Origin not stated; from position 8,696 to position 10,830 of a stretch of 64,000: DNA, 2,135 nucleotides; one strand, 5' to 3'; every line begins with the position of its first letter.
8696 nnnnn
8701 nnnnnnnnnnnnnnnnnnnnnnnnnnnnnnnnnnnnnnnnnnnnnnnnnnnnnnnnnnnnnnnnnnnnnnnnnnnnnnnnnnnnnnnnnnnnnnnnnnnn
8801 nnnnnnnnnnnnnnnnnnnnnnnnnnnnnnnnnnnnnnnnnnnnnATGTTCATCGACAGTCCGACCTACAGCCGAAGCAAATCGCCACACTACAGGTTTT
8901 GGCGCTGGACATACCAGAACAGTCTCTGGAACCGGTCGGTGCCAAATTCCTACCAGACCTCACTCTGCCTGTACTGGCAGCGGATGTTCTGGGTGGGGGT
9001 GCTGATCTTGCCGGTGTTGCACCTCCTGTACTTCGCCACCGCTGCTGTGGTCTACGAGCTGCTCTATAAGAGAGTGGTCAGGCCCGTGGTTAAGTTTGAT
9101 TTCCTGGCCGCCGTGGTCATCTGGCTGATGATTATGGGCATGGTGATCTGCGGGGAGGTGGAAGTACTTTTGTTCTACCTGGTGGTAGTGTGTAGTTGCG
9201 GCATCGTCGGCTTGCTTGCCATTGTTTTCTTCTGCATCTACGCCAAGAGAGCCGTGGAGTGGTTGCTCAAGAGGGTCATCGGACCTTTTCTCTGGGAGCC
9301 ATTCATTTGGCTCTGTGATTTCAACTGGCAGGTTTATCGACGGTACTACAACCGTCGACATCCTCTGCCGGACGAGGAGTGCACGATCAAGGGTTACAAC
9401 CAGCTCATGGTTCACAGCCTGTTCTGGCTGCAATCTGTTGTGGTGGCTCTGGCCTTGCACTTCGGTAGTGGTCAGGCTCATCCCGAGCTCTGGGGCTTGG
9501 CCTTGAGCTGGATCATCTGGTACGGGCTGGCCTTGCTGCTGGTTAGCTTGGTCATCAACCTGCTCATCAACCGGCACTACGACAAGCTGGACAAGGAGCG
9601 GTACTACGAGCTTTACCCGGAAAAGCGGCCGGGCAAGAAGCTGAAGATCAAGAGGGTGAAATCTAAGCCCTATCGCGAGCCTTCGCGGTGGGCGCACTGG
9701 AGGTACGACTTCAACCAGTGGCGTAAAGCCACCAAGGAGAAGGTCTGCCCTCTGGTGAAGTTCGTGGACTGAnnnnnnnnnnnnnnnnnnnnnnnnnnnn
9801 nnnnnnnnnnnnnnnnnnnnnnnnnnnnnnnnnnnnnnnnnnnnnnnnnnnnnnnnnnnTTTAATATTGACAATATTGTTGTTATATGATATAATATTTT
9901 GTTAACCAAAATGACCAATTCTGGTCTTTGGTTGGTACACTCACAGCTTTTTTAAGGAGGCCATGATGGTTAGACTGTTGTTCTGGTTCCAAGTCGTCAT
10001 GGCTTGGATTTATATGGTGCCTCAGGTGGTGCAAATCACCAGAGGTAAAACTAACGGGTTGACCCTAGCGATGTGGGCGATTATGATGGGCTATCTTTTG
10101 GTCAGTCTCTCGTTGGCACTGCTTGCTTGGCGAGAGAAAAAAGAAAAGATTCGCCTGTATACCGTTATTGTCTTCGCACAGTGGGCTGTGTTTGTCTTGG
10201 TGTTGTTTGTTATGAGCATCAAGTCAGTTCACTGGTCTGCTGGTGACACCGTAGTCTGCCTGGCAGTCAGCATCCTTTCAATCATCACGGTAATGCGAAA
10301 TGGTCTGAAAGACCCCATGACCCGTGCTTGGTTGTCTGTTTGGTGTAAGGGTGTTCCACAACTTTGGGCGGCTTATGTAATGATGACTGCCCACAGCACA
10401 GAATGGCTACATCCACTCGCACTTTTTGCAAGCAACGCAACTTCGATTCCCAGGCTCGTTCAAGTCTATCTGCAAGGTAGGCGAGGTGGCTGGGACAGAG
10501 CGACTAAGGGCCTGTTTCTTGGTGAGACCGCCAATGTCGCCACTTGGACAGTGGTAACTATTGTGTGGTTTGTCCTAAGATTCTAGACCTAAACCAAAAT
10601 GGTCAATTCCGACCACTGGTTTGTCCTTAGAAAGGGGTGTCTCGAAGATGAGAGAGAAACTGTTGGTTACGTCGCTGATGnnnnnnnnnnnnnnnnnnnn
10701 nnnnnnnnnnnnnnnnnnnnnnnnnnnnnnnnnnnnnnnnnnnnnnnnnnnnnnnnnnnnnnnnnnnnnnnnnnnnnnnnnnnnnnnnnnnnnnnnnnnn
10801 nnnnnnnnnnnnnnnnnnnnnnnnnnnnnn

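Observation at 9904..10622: Structured RNA hairpin motif present twice in the island, differing by compensatory base changes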

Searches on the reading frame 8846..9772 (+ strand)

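Call 11: search_protein_families(library=pfam, proteins=[window:8846-9772:+], max_evalue=0.1)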
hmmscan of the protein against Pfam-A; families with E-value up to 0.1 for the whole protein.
window:8846-9772:+ (308 aa): 0 families

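Call 12: search_protein_families(library=phrogs, proteins=[window:8846-9772:+], max_evalue=0.1)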
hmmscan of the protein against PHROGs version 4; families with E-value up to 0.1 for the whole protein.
window:8846-9772:+ (308 aa): 1 family
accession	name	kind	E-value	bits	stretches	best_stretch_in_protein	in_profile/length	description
phrog_944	-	moron, auxiliary metabolic gene and host takeover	6.2e-05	23.8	1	189-308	119-229/235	membrane protein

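Call 64: search_protein_families(library=ncbifam, proteins=[window:8846-9772:+], max_evalue=0.1)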
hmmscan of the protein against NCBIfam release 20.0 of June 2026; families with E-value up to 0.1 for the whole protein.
window:8846-9772:+ (308 aa): 0 families

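Call 65: search_protein_families(library=padloc, proteins=[window:8846-9772:+], max_evalue=0.1)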
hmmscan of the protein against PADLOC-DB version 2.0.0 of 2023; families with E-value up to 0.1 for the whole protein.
window:8846-9772:+ (308 aa): 0 families

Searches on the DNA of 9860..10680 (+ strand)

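Call 38: build_rna_model(alignment_id=A6, structure=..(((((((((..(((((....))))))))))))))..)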
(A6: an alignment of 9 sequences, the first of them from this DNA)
Model R1 built from alignment A6 (9 sequences, 38 columns); structure: as given.
model positions 38; base pairs 14; branch points 0; effective number of sequences 9; information 1.059 bits per position. Calibrated on 0.2 Mb of random sequence (short: E-values are rough).
structure used (alignment columns):
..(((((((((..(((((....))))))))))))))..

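Call 39: search_with_rna_model(model_id=R1, source=window, filters=off, max_evalue=10, show_alignments=4)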
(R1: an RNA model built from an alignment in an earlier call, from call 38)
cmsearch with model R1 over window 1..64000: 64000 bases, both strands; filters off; matches with E-value up to 10: 27.
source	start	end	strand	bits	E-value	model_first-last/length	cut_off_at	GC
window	9900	9937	+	55.5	1.4e-10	1-38/38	no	0.37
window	10588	10625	+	48.1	8.6e-09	1-38/38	no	0.45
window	28680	28708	+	14.7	0.96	1-38/38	no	0.24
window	26535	26558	+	14.6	0.98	1-38/38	no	0.17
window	33313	33341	-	14.1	1.3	1-38/38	no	0.21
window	3499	3548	+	13.7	1.7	1-38/38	no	0.26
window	560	595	+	12.9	2.6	1-38/38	no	0.22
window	392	422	+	12.6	3.1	1-38/38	no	0.39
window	30901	30932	-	12.4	3.4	1-38/38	no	0.16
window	51169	51202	+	12.3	3.6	1-38/38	no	0.32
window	29473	29499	-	12.3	3.6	1-38/38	no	0.37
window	35461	35485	+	12.2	3.8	1-38/38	no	0.16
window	25667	25699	+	12.1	4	1-38/38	no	0.3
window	39915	39952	+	11.6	5.3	1-38/38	no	0.29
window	43745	43764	+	11.6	5.4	1-38/38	no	0.25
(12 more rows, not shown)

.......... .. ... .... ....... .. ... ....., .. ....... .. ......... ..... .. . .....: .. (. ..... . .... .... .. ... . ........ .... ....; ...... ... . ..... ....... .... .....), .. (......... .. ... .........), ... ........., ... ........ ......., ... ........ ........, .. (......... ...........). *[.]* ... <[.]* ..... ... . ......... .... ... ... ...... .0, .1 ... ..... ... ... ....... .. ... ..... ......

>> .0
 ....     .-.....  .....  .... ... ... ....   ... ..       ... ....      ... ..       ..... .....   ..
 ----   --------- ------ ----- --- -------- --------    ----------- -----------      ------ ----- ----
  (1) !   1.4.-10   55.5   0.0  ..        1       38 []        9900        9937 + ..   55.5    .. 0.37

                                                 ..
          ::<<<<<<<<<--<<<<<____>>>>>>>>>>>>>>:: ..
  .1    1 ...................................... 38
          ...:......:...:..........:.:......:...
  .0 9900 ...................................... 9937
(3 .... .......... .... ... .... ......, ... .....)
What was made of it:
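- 9902..9935 (+): Hairpin copy 1 ('type A'). P1 is 9904-9910/9927-9933, with optional U.G pairs 9902-3/9934-5. The bulge AU is 9911-9912. P2 is 9913-9917/9922-9926. The loop AUUC is 9918-9921. CM score 55.5 bits (call 39).
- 10591..10622 (+): Hairpin copy 2 ('type B'). P1 is 10591-10596/10617-10622, P2 is 10600-10604/10611-10615, and the loop AAUUCC is 10605-10610. It starts 4 nt after the stop codon and ends 8 nt before the lipoprotein RBS. CM score 48.1 bits (call 39).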

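Call 40: search_with_rna_model(model_id=R1, sources=[L003, L004, L005, L006, L007, L008, L010, L011, L012, L014, L015, L016, L017, L018, L019, L020, L021, L022, L023, L024, L025, L026, L027, L028, L030, L031, L032, L033, L035, L036, L037, L038, L039, L040, L041, L042, L044, L046, L047, L049, L051, L053, L054, L056, L059, L060, L061, L062, L065, L067], max_evalue=1, make_alignment=true)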
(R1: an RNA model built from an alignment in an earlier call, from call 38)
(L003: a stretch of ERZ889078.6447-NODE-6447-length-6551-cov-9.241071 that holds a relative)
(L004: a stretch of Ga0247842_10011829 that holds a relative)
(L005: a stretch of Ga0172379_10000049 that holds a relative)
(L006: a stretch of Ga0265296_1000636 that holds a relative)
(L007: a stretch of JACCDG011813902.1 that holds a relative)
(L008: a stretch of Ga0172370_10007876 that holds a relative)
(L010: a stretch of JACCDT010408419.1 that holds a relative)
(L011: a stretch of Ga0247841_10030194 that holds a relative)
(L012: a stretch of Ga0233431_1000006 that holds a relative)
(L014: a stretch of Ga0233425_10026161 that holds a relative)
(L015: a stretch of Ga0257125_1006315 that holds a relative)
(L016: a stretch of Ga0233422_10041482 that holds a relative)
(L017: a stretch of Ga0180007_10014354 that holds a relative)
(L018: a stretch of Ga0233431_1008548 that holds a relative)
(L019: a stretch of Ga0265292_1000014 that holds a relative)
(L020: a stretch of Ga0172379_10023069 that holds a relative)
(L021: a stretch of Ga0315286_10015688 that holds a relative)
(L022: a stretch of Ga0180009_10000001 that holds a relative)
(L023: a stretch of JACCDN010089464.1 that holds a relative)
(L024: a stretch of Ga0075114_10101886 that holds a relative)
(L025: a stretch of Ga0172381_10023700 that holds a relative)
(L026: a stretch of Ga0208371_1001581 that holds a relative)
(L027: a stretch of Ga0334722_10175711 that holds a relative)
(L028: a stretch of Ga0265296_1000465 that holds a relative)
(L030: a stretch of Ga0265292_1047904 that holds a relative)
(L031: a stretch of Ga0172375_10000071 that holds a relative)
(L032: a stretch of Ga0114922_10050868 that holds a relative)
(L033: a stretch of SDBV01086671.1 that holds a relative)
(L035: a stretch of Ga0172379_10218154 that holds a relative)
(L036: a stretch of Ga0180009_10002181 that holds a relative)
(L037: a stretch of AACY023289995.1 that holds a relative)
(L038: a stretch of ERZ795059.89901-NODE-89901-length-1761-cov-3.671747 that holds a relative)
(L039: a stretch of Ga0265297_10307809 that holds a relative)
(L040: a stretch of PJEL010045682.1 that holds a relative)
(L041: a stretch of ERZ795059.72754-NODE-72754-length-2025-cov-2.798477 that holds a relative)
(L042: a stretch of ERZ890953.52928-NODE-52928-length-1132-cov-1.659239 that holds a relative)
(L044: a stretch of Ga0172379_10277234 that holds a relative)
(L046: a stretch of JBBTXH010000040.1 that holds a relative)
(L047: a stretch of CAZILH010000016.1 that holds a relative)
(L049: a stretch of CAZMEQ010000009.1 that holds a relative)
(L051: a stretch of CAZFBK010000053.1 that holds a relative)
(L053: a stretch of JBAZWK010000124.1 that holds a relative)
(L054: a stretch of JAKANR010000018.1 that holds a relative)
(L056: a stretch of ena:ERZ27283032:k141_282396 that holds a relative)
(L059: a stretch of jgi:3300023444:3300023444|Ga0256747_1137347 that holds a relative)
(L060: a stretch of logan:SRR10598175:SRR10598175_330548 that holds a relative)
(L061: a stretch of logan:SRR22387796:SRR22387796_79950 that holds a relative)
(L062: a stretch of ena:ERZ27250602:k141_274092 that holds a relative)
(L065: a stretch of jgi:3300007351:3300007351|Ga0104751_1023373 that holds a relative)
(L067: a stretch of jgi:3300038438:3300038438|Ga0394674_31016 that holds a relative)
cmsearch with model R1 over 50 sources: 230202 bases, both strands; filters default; matches with E-value up to 1: 12.
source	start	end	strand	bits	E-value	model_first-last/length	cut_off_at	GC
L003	3938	3975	+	50.7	7e-09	1-38/38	no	0.32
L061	2060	2097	+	50.6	7.4e-09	1-38/38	no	0.37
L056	509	546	+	50.1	1e-08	1-38/38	no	0.37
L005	3925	3962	+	47.2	5.1e-08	1-38/38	no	0.39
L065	2938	2975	+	45.6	1.2e-07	1-38/38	no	0.37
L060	307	344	+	45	1.7e-07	1-38/38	no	0.37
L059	275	312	+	44.6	2.1e-07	1-38/38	no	0.18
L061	2745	2783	+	38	8.4e-06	1-38/38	no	0.44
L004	3766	3803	+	31.6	0.00029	1-38/38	no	0.21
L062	2178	2215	+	31.6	0.00029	1-38/38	no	0.21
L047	3942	3976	+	27.9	0.0022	1-38/38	no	0.4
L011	1762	1797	+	24.4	0.016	1-38/38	no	0.33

Alignment A7: 12 matches aligned to the model, 39 columns, each read 5' to 3' on its own strand. Consensus structure (alignment columns), stored with it:
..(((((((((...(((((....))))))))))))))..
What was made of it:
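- On Dispersed palindromic repeats (REP / MITE-like): In 230 kb of related loci it finds hairpins only at this gene family, plus one weak terminator-like hit (call 40).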

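Call 43: search_rna_families(source=window, start=9860, end=10680, threshold=evalue, max_evalue=10)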
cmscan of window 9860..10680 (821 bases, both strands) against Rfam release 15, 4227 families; matches with E-value up to 10: 1.
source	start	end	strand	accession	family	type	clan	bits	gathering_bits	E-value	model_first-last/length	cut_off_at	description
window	10376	10433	+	RF01144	sR17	Gene; snRNA; snoRNA; CD-box;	-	11.2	36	8.8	1-55/55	no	Small nucleolar RNA sR17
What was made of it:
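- On Any Rfam 15 family: The region 9860-10680 at E up to 10 gives only a chance snoRNA hit of 11 bits (call 43).
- There is no Rfam match, even at E = 10 (call 43).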
